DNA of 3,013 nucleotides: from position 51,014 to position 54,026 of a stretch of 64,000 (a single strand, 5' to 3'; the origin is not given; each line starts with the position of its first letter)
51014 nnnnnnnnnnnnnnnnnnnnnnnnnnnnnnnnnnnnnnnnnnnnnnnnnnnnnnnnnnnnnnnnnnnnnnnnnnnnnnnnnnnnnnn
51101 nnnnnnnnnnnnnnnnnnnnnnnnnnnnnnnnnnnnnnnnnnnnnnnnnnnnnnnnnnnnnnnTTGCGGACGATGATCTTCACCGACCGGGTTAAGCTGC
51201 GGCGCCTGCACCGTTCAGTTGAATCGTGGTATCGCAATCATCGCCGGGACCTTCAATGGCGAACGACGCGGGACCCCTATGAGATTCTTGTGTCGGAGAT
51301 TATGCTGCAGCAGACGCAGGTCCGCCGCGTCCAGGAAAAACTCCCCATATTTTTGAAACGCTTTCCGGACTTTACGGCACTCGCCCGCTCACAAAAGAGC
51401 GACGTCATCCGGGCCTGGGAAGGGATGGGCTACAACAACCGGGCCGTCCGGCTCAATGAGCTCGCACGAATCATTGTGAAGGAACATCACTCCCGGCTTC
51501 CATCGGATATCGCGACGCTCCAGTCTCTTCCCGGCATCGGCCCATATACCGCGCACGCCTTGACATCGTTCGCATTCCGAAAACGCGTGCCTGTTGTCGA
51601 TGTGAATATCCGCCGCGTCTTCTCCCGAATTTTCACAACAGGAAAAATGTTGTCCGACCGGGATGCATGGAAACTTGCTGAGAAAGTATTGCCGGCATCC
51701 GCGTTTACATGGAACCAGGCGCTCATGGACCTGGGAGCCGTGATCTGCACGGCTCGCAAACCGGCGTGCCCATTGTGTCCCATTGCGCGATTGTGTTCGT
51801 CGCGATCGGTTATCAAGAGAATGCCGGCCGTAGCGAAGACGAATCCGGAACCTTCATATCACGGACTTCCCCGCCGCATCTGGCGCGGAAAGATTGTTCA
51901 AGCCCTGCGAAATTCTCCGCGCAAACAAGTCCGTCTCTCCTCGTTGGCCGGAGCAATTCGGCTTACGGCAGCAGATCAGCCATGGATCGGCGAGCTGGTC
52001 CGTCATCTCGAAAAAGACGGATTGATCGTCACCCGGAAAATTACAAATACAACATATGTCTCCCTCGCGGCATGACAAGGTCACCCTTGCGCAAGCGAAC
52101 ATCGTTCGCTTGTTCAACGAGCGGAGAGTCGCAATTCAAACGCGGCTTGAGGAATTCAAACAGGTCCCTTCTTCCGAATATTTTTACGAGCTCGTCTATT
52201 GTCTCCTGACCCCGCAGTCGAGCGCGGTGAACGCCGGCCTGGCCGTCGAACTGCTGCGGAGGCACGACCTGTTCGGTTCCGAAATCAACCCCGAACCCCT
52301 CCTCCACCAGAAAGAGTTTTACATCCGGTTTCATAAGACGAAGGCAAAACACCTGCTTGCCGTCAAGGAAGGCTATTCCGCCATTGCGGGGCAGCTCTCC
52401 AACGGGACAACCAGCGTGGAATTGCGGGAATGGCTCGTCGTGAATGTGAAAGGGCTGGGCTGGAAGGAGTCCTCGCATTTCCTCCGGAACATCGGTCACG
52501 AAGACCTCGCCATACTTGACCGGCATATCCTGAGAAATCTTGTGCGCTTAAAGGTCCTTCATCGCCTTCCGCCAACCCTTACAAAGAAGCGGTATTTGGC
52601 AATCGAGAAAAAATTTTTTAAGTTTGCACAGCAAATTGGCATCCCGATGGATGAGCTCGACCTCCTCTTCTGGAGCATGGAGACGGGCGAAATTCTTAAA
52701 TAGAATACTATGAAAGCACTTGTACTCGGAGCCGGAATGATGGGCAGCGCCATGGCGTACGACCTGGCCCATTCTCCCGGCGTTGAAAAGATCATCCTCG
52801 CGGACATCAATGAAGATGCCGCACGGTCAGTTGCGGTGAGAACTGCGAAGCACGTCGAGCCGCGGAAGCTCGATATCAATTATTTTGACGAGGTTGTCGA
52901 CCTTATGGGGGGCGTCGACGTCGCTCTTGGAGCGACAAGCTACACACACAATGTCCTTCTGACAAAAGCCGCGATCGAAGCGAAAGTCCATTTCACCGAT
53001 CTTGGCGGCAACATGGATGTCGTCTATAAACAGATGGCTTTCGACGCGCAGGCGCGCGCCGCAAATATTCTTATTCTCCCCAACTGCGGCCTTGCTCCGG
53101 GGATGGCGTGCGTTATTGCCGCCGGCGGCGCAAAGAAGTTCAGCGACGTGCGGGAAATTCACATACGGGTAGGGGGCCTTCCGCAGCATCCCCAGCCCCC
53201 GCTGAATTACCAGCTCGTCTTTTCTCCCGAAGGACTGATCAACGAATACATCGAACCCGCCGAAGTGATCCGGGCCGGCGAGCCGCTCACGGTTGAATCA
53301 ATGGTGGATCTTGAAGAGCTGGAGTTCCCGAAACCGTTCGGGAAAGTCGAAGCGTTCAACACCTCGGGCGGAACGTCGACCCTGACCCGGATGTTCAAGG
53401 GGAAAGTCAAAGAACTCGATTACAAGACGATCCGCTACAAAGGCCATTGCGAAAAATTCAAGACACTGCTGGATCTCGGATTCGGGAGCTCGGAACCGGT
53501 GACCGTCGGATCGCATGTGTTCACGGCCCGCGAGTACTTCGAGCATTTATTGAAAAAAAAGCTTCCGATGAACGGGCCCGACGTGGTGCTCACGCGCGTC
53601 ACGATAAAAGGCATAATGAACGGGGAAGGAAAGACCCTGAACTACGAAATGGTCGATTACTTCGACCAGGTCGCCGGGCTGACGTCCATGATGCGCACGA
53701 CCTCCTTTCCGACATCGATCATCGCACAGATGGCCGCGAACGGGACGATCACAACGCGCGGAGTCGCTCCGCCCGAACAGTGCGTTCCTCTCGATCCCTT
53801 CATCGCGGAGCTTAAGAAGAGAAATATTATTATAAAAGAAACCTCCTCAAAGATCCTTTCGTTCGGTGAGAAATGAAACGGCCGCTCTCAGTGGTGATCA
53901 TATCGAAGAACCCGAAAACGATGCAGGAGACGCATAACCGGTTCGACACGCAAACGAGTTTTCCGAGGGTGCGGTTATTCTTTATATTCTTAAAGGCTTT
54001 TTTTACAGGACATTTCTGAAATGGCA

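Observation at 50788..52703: All three functions of the 8-oxoguanine (GO) repair system in one overlapping operon, with a domain-swapped MutY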

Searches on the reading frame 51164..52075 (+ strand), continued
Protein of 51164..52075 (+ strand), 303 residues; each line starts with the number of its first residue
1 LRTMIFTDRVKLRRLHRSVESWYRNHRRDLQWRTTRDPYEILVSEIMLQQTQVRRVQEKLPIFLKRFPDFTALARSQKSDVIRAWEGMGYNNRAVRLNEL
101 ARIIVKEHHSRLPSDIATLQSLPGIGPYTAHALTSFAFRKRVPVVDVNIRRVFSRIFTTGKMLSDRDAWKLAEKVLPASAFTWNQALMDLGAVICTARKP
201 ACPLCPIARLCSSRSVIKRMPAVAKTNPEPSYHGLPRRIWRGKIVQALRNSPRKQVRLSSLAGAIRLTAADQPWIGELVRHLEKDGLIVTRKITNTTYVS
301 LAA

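Call 87: find_encoding_contigs(protein=P0069, flank=3000, max_places=2)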
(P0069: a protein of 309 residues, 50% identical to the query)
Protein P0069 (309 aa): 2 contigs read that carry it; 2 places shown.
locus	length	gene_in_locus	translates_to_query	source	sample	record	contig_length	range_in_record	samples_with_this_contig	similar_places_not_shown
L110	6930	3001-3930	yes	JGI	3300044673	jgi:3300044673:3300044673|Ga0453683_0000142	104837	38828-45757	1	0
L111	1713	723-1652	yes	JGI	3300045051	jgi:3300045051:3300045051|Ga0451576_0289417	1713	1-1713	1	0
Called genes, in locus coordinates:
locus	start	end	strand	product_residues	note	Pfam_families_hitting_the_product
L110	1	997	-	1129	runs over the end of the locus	PF17757:UvrB_inter, PF02559:CarD_TRCF_RID, PF00270:DEAD, PF04851:ResIII, PF22590:Cas3-like_C_2 (faint), PF00271:Helicase_C, PF03461:TRCF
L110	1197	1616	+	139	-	PF00472:RF-1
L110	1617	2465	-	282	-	PF02511:Thy1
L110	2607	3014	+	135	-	PF00293:NUDIX, PF14815:NUDIX_4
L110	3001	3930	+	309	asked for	PF00730:HhH-GPD, PF00633:HHH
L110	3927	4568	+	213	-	PF22175:Ogg-HhH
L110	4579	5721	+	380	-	PF01488:Shikimate_DH (weak), PF03435:Sacchrp_dh_NADP, PF16653:Sacchrp_dh_C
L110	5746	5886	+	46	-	-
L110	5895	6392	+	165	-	PF04461:YajQ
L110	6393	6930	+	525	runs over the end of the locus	PF01520:Amidase_3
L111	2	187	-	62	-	?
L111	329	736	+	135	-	PF00293:NUDIX, PF14815:NUDIX_4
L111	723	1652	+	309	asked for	PF00730:HhH-GPD, PF00633:HHH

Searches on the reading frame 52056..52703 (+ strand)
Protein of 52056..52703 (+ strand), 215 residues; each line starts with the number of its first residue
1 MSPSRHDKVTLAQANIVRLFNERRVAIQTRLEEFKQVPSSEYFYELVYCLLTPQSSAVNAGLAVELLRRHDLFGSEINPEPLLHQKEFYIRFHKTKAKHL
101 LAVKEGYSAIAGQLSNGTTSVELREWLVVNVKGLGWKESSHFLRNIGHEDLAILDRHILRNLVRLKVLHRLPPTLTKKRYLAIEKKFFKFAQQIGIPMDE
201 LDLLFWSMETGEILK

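Call 3: search_protein_families(library=pfam, proteins=[window:52056-52703:+], max_evalue=0.01)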
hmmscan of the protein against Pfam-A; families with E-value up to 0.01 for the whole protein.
window:52056-52703:+ (215 aa): 1 family
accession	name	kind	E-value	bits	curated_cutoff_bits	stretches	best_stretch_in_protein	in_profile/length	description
PF22175.2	Ogg-HhH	-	7e-48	162.9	27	1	27-196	1-173/173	8-oxoguanine DNA glycosylase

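Call 4: search_protein_families(library=ncbifam, proteins=[window:52056-52703:+], max_evalue=0.01)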
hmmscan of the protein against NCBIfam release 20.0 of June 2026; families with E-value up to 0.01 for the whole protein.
window:52056-52703:+ (215 aa): 1 family
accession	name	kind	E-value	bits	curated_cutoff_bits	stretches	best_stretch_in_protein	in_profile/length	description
NF002305.0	PRK01229.1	equivalog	2.9e-55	186.9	183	1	14-215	6-210/210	N-glycosylase/DNA lyase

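Call 59: search_solved_structures(query=window:52056-52703:+, max_evalue=0.001, show_alignments=1)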
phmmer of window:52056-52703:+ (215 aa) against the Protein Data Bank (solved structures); distinct sequences matched with E-value up to 0.001: 7.
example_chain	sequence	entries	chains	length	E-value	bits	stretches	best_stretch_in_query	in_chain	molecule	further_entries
3fhf_A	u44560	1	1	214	3.5e-31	111.9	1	22-215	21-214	N-glycosylase/DNA lyase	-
3knt_A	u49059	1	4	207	8.2e-31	110.7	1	24-215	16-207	N-glycosylase/DNA lyase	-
3n0u_A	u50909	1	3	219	6.5e-26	94.7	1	15-213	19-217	Probable N-glycosylase/DNA lyase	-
9o00_A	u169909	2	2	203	2.1e-25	93.1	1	44-215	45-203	8-oxoguanine DNA glycosylase/AP lyase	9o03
9o02_A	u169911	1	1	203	1e-24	90.8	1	44-215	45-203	8-oxoguanine DNA glycosylase/AP lyase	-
9o01_A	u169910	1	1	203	1.1e-24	90.8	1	44-215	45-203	8-oxoguanine DNA glycosylase/AP lyase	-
3fhg_A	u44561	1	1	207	8.9e-23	84.5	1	24-215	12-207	N-glycosylase/DNA lyase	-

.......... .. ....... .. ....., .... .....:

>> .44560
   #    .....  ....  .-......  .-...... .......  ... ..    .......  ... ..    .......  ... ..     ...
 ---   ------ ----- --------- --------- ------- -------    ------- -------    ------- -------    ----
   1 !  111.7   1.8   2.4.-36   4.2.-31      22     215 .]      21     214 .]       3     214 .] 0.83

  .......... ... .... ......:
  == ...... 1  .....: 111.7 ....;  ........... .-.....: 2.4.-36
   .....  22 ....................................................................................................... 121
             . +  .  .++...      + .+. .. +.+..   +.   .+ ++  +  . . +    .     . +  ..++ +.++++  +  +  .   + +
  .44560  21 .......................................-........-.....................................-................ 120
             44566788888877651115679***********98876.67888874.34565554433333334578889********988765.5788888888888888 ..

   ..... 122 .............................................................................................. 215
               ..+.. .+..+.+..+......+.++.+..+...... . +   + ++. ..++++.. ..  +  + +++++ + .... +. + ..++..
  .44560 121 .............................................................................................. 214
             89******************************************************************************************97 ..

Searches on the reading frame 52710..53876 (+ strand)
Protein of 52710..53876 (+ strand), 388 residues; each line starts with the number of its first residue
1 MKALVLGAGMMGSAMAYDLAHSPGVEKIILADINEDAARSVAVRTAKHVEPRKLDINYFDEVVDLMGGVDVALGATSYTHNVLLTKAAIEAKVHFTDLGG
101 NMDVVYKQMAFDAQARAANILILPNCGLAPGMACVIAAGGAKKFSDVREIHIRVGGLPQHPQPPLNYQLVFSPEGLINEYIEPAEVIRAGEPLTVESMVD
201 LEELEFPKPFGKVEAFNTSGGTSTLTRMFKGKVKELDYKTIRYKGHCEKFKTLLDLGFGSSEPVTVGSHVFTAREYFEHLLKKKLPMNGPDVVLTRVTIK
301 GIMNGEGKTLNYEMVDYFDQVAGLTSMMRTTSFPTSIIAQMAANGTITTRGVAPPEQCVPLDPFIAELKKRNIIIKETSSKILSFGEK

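Call 3: search_protein_families(library=pfam, proteins=[window:52710-53876:+], max_evalue=0.01)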
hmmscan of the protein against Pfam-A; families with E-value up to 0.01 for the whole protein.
window:52710-53876:+ (388 aa): 8 families
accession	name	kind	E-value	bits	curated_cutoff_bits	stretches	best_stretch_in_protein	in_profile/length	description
PF16653.10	Sacchrp_dh_C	-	1.2e-38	134.2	31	1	127-372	1-264/265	Saccharopine dehydrogenase C-terminal domain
PF03435.24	Sacchrp_dh_NADP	-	5.3e-14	53.1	25.1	1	4-121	2-127/129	Saccharopine dehydrogenase NADP binding domain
PF01488.26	Shikimate_DH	-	1.9e-05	25.2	24.3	1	2-91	14-97/138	Shikimate / quinate 5-dehydrogenase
PF00056.29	Ldh_1_N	-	0.00073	20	27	1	2-49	2-50/141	lactate/malate dehydrogenase, NAD binding domain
PF02737.24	3HCDH_N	-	0.0031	17.9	22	1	4-53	3-50/180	3-hydroxyacyl-CoA dehydrogenase, NAD binding domain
PF02844.21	GARS_N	-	0.005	18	29.5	0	1-42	1-42/100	Phosphoribosylglycinamide synthetase, N domain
PF01408.29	GFO_IDH_MocA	-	0.0064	17.6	24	0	2-94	2-88/120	Oxidoreductase family, NAD-binding Rossmann fold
PF01266.30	DAO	-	0.0074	16.3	27.9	1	3-51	2-48/353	FAD dependent oxidoreductase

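Call 4: search_protein_families(library=ncbifam, proteins=[window:52710-53876:+], max_evalue=0.01)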
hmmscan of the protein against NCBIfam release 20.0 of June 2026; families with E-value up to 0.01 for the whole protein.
window:52710-53876:+ (388 aa): 4 families
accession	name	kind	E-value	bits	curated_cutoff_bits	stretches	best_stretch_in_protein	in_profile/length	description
NF000744.0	PRK00045.1-3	equivalog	2.5e-06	26.6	429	1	2-93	187-274/447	glutamyl-tRNA reductase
NF047923.1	pyridox_DH_SDR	equivalog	9.2e-05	22.1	325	1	3-98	6-96/243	pyridoxal 4-dehydrogenase, SDR-type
NF001319.0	PRK00258.3-3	equivalog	0.0037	16.3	252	1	4-77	126-193/279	shikimate dehydrogenase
NF000824.0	PRK00066.1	subfamily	0.0059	16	339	1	2-41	8-47/316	L-lactate dehydrogenase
